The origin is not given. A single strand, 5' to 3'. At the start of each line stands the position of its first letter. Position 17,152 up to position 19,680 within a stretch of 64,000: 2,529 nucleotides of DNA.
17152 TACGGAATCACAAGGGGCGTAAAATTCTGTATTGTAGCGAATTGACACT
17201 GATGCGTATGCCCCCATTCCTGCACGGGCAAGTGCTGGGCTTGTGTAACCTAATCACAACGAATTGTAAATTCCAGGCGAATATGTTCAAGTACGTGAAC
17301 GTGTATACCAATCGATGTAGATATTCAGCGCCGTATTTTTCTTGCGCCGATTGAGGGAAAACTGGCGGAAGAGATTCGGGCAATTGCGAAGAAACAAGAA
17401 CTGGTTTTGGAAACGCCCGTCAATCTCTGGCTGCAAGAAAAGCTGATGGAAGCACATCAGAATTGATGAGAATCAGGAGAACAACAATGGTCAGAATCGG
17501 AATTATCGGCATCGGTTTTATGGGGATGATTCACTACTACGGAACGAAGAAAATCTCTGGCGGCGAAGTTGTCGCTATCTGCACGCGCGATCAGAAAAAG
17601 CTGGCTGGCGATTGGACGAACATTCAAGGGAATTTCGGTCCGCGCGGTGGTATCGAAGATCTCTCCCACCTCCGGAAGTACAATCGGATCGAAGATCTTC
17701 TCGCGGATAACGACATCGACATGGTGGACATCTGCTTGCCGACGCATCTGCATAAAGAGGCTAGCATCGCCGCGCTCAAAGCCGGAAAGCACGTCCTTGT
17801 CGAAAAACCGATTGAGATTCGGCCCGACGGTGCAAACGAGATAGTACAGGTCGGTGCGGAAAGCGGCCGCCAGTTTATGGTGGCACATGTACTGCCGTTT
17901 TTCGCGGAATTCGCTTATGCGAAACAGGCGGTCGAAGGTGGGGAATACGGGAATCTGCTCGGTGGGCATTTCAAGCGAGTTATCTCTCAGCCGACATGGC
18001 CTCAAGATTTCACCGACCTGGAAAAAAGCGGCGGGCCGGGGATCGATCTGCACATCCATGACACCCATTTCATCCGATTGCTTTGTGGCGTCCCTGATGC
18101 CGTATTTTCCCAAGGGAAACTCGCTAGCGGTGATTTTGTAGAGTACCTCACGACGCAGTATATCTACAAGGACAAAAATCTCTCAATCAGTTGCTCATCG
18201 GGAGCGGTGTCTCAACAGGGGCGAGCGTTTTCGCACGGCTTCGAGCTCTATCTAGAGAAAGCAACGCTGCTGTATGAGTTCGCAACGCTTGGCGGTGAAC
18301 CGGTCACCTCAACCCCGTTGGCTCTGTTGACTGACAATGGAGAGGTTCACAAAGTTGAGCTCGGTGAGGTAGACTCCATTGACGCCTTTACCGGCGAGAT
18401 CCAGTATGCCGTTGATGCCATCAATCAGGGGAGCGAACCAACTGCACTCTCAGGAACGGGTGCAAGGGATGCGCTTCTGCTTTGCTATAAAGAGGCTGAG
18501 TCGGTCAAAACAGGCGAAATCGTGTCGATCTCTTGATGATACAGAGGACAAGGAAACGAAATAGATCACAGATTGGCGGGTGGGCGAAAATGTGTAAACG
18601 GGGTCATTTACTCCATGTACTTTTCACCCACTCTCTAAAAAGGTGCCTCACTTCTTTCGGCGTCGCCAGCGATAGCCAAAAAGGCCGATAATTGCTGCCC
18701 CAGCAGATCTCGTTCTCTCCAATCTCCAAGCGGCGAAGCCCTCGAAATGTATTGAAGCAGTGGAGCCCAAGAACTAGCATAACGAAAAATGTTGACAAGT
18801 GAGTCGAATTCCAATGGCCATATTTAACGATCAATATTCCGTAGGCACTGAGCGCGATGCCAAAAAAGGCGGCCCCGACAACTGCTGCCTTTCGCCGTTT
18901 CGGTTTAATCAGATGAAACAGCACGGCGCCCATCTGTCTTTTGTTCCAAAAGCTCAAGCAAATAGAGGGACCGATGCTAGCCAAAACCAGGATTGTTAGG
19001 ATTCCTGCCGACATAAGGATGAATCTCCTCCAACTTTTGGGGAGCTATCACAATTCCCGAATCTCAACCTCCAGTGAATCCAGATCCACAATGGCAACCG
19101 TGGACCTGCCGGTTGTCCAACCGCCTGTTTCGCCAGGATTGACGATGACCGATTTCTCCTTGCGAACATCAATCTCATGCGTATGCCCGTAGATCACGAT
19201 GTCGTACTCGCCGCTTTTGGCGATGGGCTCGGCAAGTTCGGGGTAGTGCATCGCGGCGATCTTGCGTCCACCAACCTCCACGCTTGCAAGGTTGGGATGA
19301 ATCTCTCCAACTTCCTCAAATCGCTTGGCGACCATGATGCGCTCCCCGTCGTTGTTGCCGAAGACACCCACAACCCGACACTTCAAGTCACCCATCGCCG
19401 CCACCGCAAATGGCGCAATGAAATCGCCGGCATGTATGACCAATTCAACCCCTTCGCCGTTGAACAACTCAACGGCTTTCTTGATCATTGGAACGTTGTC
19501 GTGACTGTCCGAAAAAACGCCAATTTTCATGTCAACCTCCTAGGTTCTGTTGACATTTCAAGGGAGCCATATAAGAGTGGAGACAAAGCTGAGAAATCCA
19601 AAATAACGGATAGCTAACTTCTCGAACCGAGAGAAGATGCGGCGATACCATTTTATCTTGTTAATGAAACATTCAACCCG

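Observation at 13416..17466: Cluster of small paralogous ORFs, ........(E/K)F N-terminal motif and repeated hairpin elements around a decaying LRR-dockerin gene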

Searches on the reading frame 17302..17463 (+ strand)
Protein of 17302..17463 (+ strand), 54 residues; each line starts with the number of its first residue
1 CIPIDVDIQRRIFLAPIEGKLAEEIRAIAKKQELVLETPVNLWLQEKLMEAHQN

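Call 7: search_protein_families(library=pfam, max_evalue=1, proteins=[window:17317-17463:+])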
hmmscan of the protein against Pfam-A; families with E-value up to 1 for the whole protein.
seq(49 aa): 0 families

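Call 55: search_protein_families(library=padloc, max_evalue=0.1, proteins=[window:17317-17463:+])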
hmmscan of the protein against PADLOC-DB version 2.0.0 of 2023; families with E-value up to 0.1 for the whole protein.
seq(49 aa): 0 families

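Call 56: search_protein_families(library=ncbifam, max_evalue=0.1, proteins=[window:17317-17463:+])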
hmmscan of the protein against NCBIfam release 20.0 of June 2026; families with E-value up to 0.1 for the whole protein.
seq(49 aa): 0 families

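Call 74: search_protein_representatives(protein=window:17302-17463:+)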
Query: 54 residues. Proteins with E-value up to 0.001 (for the whole library): 16; up to 1e-10: 2; up to 1e-30: 0. The best 16 are listed.
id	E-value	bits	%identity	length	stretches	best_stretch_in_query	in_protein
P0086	9.9e-20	84.9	45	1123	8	25-53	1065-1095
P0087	4.4e-12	61.1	40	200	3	4-50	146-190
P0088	9.4e-10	53.9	61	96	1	3-51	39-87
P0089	1.8e-09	53.0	34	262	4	3-49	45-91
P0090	3.8e-06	42.7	47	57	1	3-53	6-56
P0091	4.6e-06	42.4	48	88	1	4-53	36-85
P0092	5.6e-06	42.2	48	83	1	4-53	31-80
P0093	6.3e-06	42.0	47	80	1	5-51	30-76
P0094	2.1e-05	40.4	48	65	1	5-54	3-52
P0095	2.9e-05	39.9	48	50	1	6-53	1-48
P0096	7.0e-05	38.8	45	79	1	5-53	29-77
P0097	2.5e-04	37.0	49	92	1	3-51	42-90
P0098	2.7e-04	36.9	45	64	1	5-51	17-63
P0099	5.4e-04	36.0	48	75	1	4-51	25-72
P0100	6.3e-04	35.8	44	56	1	3-50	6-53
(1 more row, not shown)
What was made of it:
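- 17314..17466 (+): 3' fragment (about 51 codons) of a CopG-type (PF12441) antitoxin-like gene, comprising the ribbon-helix-helix half. It has no in-frame start codon and no toxin gene beside it. It is joined out of frame to the B2 fragment. 16 homologues of 50-113 aa, E down to 1e-19 (call 74).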

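Call 76: search_protein_families(library=pfam, max_evalue=0.1, proteins=[P0087, P0088, P0089, P0090, P0091, P0092, P0097, P0098, P0099, P0100])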
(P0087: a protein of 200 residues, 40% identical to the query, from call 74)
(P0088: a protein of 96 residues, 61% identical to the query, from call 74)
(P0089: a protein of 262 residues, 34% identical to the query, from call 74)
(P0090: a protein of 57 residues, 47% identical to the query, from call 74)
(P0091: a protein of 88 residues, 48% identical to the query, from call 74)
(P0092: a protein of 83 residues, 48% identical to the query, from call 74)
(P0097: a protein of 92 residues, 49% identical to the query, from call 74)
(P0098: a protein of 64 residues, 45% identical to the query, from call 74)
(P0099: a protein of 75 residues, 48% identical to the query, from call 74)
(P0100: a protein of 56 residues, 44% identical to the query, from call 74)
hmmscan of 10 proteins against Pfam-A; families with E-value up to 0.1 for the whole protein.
P0087 (200 aa): 5 families
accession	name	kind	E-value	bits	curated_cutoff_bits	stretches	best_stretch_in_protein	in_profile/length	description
PF12441.14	CopG_antitoxin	-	1.1e-18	68.2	28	2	10-80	5-78/79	CopG antitoxin of type II toxin-antitoxin system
PF09687.15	PRESAN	-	0.013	16.4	23.7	0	150-184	34-68/125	Plasmodium RESA N-terminal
PF20306.3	Sp-DndD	-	0.027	15.1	27.2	0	57-74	4-21/51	Small protein found in certain Dnd DNA modification systems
PF19891.5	DUF6364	-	0.043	14.7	27.3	0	157-196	9-45/70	Family of unknown function (DUF6364)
PF08472.16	S6PP_C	-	0.062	13.6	34.4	0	21-84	36-99/133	Sucrose-6-phosphate phosphohydrolase C-terminal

P0088 (96 aa): 0 families

P0089 (262 aa): 1 family
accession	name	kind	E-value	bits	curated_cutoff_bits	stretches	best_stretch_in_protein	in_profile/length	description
PF12441.14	CopG_antitoxin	-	1.1e-15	58.6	28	1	19-88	6-78/79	CopG antitoxin of type II toxin-antitoxin system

P0090 (57 aa): 2 families
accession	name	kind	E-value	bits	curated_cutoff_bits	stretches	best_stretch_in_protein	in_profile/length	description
PF20605.4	Antitox_RHH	-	0.011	16.4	27.2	1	20-43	11-34/50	Antitoxin-like ribbon-helix-helix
PF05534.18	HicB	-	0.037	14.4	21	1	20-43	24-47/51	HicB family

P0091 (88 aa): 0 families

P0092 (83 aa): 1 family
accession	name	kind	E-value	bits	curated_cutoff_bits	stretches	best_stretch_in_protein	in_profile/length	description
PF01366.23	PRTP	-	0.068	11.7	24.6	1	14-70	456-508/656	Herpesvirus processing and transport protein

P0097 (92 aa): 2 families
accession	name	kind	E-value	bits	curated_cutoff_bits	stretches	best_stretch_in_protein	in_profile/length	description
PF12441.14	CopG_antitoxin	-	1.6e-06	29.2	28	1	11-85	2-78/79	CopG antitoxin of type II toxin-antitoxin system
PF13467.12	RHH_4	-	0.041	14.4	25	1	45-80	6-41/67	Ribbon-helix-helix domain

P0098 (64 aa): 1 family
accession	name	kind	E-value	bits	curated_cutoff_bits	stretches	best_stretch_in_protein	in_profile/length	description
PF12441.14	CopG_antitoxin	-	0.035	15.3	28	1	17-59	37-79/79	CopG antitoxin of type II toxin-antitoxin system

P0099 (75 aa): 1 family
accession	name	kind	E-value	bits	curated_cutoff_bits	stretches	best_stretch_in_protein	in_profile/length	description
PF12441.14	CopG_antitoxin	-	2.2e-06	28.8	28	1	3-68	11-79/79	CopG antitoxin of type II toxin-antitoxin system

P0100 (56 aa): 0 families
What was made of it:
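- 17314..17466 (+): Four of them pass the Pfam CopG_antitoxin cutoff (call 76).
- Closest known: CopG / BrnA-type antitoxins. Same: The 17314-17466 fragment aligns to the C-terminal ribbon-helix-helix half of small proteins that pass the PF12441 cutoff (calls 74, 76).
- The tail is a CopG_antitoxin fragment (calls 74, 76). A CopG-type antitoxin fragment lies at 17314-17466 (calls 74, 76).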

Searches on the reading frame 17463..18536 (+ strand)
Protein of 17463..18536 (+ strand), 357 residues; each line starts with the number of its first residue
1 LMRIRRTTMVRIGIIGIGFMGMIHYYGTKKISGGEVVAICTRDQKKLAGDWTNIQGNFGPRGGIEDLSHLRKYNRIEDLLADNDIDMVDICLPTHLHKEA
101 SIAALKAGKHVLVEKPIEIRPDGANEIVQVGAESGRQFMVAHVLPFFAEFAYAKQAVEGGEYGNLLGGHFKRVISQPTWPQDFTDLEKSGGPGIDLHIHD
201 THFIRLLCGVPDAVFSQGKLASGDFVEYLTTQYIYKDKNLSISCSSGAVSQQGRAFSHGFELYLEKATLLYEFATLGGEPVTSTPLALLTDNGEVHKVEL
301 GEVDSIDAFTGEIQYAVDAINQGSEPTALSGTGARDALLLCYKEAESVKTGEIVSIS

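Call 70: search_protein_families(library=pfam, max_evalue=0.001, proteins=[window:17463-18536:+])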
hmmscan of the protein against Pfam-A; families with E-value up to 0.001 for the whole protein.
window:17463-18536:+ (357 aa): 2 families
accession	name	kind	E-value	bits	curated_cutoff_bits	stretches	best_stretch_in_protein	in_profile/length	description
PF01408.29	GFO_IDH_MocA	-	2.8e-21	76.9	24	1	10-142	1-120/120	Oxidoreductase family, NAD-binding Rossmann fold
PF22725.1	GFO_IDH_MocA_C3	-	1.7e-08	35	27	1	150-269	1-123/124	GFO/IDH/MocA C-terminal domain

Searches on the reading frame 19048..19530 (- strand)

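Call 70: search_protein_families(library=pfam, max_evalue=0.001, proteins=[window:19048-19530:-])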
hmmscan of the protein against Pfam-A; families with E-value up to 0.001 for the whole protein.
window:19048-19530:- (160 aa): 2 families
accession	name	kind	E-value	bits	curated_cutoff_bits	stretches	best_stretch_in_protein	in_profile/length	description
PF12850.12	Metallophos_2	-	2.5e-36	125.4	27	1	1-152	1-153/154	Calcineurin-like phosphoesterase superfamily domain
PF00149.33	Metallophos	-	7.1e-11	43.3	21.5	1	1-119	1-190/191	Calcineurin-like phosphoesterase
